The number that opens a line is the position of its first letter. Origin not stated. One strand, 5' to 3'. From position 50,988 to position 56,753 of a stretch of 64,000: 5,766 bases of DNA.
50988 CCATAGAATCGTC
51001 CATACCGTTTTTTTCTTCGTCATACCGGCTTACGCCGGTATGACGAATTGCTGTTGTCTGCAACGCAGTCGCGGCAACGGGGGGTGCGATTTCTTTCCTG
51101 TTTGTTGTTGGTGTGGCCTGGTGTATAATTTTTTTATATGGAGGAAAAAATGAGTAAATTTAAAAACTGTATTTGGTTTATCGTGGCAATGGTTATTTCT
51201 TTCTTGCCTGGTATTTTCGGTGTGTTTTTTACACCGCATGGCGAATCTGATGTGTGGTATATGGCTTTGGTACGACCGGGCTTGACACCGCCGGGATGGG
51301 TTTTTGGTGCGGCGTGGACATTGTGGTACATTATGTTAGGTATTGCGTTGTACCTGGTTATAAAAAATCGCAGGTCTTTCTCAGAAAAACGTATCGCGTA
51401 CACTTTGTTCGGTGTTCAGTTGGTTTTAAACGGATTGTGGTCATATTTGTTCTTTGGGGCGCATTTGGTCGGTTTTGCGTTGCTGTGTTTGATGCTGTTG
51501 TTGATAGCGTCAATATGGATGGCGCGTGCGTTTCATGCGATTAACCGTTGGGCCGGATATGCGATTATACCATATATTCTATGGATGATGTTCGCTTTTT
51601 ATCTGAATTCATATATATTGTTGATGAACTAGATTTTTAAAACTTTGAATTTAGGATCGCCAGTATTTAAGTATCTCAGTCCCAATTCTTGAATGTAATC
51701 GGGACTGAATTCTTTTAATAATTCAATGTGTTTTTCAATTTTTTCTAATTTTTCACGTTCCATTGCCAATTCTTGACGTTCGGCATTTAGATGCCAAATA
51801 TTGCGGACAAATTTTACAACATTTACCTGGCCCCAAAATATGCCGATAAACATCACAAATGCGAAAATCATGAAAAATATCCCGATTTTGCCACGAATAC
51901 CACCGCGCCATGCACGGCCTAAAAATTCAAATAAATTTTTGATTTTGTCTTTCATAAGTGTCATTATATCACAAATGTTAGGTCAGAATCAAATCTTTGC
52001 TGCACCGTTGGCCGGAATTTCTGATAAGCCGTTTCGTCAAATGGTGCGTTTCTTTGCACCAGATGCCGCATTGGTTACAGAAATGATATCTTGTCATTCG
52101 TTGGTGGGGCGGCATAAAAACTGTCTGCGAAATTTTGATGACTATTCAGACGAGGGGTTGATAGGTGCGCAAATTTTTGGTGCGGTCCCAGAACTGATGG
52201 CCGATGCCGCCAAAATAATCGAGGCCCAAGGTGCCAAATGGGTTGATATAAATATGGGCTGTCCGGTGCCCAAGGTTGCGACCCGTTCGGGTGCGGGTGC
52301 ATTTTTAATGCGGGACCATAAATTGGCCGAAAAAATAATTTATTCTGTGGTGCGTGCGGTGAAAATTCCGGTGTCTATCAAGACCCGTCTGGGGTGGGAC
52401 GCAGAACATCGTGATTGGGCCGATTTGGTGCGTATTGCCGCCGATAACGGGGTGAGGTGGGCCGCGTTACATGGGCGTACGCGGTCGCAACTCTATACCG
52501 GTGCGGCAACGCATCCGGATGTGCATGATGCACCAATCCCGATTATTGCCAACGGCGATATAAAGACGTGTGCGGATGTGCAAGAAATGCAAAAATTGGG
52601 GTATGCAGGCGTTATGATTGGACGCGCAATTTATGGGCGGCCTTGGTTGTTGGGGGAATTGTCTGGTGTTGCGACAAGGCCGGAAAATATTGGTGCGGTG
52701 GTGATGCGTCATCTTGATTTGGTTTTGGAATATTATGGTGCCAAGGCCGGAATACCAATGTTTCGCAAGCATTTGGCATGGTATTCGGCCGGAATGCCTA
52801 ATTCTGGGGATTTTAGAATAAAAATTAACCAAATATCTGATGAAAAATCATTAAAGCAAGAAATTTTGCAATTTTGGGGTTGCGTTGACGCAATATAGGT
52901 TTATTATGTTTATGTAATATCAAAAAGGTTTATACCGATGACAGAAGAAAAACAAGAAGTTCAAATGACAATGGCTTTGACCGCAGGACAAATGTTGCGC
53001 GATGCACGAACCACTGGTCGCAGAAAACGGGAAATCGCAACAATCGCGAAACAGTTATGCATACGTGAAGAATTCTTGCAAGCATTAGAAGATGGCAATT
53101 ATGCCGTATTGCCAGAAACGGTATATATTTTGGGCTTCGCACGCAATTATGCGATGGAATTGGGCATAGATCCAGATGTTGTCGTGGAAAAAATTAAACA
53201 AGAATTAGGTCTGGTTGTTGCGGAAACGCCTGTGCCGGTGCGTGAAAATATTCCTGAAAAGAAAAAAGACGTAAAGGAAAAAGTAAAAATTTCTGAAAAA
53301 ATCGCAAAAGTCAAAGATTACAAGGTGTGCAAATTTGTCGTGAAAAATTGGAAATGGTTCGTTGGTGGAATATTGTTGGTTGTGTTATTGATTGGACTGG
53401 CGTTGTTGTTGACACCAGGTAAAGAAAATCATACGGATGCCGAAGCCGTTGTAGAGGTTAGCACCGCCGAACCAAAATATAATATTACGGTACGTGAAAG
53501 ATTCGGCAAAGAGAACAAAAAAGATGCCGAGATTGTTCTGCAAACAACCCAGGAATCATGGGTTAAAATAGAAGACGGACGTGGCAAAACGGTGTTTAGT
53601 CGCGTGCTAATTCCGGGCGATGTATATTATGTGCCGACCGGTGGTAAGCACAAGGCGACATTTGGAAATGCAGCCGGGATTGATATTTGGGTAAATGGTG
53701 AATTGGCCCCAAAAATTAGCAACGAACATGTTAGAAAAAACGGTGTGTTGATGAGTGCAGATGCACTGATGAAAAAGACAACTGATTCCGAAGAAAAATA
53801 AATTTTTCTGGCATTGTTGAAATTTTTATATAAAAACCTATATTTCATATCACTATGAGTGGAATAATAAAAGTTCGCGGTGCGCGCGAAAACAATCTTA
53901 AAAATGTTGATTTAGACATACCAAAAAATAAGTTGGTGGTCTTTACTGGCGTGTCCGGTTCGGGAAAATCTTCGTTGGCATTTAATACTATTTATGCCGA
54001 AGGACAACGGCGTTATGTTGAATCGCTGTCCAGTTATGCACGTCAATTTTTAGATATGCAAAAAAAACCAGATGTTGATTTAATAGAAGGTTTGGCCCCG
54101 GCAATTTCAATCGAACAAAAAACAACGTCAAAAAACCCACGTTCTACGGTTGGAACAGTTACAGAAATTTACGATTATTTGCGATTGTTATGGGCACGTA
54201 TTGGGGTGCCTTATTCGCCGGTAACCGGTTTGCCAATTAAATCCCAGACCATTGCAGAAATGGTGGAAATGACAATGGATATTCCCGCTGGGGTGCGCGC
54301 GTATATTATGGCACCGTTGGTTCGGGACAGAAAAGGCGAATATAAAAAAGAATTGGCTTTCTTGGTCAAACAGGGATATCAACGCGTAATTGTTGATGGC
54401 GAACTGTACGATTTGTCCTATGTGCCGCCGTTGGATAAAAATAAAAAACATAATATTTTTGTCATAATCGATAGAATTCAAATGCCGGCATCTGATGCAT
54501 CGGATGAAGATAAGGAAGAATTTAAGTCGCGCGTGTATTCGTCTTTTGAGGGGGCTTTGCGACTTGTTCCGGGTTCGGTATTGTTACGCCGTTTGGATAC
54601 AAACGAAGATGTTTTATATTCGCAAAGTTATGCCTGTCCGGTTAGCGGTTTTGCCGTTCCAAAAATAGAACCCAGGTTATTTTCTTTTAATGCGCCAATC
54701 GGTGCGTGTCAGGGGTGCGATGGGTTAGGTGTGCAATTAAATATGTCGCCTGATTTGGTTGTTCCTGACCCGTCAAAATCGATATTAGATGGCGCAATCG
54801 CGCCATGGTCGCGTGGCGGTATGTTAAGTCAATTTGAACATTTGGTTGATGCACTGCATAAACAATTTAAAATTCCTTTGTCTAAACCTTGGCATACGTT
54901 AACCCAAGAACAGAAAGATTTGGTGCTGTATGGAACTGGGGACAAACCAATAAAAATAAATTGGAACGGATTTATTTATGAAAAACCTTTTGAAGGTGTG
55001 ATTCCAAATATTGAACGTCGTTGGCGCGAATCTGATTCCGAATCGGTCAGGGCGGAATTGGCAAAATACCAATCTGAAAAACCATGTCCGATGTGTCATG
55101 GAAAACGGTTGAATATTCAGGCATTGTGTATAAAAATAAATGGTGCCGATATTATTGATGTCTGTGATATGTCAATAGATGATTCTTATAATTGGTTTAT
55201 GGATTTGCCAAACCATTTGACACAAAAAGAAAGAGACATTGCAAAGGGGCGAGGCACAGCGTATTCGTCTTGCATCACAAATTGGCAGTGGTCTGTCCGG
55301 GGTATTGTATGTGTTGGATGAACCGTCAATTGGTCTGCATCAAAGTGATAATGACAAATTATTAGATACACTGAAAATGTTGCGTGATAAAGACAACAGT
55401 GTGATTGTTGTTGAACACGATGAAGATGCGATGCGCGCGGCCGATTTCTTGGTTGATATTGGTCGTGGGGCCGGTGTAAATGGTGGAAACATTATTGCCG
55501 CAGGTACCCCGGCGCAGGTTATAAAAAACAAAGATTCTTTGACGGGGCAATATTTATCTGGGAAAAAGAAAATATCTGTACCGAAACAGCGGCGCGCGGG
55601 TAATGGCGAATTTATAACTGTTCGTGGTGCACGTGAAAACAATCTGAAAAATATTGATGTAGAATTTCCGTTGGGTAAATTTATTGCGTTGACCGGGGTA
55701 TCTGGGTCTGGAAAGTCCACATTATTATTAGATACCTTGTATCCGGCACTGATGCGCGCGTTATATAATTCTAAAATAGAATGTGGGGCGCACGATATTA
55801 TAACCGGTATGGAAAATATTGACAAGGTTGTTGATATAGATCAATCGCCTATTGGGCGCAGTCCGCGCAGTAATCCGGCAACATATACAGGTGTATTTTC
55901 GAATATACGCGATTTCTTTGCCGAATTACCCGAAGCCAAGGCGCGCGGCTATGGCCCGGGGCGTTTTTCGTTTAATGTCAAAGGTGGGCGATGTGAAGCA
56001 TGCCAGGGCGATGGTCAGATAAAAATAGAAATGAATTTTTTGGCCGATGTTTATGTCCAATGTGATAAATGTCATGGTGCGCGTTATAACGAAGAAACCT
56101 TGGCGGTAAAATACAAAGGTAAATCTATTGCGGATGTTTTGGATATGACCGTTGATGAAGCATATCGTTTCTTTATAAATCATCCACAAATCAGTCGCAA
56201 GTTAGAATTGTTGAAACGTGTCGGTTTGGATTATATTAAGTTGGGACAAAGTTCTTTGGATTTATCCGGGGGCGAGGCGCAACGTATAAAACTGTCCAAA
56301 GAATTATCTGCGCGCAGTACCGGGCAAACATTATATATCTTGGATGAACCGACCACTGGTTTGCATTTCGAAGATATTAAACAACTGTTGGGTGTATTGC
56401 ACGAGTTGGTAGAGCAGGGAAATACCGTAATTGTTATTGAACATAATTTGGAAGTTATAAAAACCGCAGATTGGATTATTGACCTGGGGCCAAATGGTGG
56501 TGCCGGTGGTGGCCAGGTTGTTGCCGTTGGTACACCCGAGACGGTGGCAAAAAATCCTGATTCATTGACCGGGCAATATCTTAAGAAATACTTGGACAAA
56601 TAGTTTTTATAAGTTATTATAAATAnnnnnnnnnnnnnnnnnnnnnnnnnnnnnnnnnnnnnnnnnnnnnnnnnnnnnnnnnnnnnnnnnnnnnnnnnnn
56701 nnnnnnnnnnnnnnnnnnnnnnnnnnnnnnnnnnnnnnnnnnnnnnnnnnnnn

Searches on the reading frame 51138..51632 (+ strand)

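Call 32: search_protein_families(library=pfam, proteins=[window:51138-51632:+], max_evalue=0.001)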
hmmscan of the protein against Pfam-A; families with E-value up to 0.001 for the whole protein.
window:51138-51632:+ (164 aa): 1 family
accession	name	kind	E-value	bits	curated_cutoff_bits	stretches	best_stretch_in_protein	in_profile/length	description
PF03073.20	TspO_MBR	-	1e-39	136.1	24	1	18-161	2-144/145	TspO/MBR family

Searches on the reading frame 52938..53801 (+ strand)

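Call 31: search_protein_families(library=pfam, proteins=[window:52938-53801:+], max_evalue=0.001)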
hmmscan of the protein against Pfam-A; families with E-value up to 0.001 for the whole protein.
window:52938-53801:+ (287 aa): 2 families
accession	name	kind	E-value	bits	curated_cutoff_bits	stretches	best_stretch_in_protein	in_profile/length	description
PF13413.12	HTH_25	-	1.2e-15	57.5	24.6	1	19-81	1-61/62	Helix-turn-helix domain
PF13464.11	RodZ_C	-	7.2e-13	48.7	23.9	1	200-258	1-59/72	RodZ C-terminal domain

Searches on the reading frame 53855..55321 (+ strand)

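Call 31: search_protein_families(library=pfam, proteins=[window:53855-55321:+], max_evalue=0.001)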
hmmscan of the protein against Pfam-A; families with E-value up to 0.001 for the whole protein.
window:53855-55321:+ (488 aa): 3 families
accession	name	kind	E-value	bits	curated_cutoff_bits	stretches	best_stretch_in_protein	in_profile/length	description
PF17755.6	UvrA_DNA-bind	-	6.7e-33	113.7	23.2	1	299-404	2-110/110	UvrA DNA-binding domain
PF17760.6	UvrA_inter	-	2.9e-27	95.1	23.3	1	131-245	1-106/109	UvrA interaction domain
PF00005.33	ABC_tran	-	0.00074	20.6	25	0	15-42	1-28/137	ABC transporter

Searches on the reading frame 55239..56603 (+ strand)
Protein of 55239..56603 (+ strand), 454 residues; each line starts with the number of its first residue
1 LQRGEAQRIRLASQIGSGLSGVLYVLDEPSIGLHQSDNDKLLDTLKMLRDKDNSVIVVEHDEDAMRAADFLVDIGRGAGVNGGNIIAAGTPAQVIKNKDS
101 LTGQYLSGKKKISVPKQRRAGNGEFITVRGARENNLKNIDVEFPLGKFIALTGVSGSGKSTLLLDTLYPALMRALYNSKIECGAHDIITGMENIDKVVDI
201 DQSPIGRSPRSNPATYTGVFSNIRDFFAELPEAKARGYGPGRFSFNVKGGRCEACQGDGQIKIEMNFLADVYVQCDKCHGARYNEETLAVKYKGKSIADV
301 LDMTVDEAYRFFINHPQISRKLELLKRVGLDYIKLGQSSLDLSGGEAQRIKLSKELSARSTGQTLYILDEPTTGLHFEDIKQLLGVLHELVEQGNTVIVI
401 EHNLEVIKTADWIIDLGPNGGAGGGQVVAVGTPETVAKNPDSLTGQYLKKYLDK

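Call 31: search_protein_families(library=pfam, proteins=[window:55239-56603:+], max_evalue=0.001)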
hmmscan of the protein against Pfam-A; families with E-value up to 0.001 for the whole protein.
window:55239-56603:+ (454 aa): 5 families
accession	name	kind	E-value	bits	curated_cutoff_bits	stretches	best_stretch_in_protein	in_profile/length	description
PF00005.33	ABC_tran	-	1.3e-11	45.7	25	2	136-163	1-28/137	ABC transporter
PF02463.25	SMC_N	-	4.2e-08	33.3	40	0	333-414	135-209/220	RecF/RecN/SMC N terminal domain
PF13304.12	AAA_21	-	6.4e-05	23.6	27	0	356-406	252-302/304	AAA domain, putative AbiEii toxin, Type IV TA system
PF13555.12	AAA_29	-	0.00073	19.7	27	0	141-167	17-42/61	P-loop containing region of AAA domain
PF12399.14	BCA_ABC_TP_C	-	0.00085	19.3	25.5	0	426-441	1-16/27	Branched-chain amino acid ATP-binding cassette transporter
